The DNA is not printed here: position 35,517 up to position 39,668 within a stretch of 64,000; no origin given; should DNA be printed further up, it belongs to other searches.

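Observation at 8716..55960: Phage-encoded LRR gene family (six copies, three loci) in birth-and-death evolution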

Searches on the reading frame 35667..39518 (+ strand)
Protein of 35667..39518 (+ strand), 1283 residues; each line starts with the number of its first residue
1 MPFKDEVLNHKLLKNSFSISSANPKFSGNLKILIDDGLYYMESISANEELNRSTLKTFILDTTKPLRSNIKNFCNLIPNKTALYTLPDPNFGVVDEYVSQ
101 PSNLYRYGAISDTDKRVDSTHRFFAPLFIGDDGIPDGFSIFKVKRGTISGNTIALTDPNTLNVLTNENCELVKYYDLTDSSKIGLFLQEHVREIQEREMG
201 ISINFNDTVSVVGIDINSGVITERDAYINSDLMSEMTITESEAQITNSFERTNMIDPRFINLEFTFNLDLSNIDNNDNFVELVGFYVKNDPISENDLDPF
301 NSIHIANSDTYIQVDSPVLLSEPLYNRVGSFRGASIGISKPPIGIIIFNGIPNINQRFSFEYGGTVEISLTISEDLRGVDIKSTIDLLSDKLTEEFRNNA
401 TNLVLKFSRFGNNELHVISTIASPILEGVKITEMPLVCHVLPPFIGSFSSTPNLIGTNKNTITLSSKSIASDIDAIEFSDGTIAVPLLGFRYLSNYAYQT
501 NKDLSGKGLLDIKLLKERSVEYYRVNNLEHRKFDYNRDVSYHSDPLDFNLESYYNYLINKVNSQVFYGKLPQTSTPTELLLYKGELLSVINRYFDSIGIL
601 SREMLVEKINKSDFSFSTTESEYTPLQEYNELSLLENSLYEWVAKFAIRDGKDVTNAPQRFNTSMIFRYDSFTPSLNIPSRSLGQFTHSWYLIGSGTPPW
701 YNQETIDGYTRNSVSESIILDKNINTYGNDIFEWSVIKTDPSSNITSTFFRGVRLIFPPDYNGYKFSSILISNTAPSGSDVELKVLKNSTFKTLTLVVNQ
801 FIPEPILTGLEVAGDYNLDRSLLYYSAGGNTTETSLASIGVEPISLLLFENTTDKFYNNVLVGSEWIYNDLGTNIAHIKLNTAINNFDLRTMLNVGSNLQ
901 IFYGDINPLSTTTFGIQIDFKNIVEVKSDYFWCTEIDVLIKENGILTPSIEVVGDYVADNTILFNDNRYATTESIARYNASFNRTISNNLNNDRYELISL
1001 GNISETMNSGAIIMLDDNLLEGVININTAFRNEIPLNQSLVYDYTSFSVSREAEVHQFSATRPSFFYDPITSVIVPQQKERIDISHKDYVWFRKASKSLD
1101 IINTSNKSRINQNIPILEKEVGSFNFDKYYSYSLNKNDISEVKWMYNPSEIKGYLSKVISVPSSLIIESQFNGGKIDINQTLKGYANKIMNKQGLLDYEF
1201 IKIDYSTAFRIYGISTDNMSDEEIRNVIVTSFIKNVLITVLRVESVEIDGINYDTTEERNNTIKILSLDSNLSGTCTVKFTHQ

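Call 12: search_protein_families(library=phrogs, proteins=[window:35667-39518:+], max_evalue=0.00001)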
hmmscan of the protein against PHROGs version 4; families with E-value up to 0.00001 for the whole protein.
window:35667-39518:+ (1283 aa): 1 family
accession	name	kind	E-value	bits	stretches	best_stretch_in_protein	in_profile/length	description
phrog_31887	-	unknown function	5.1e-165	552.1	2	14-737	16-766/1537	-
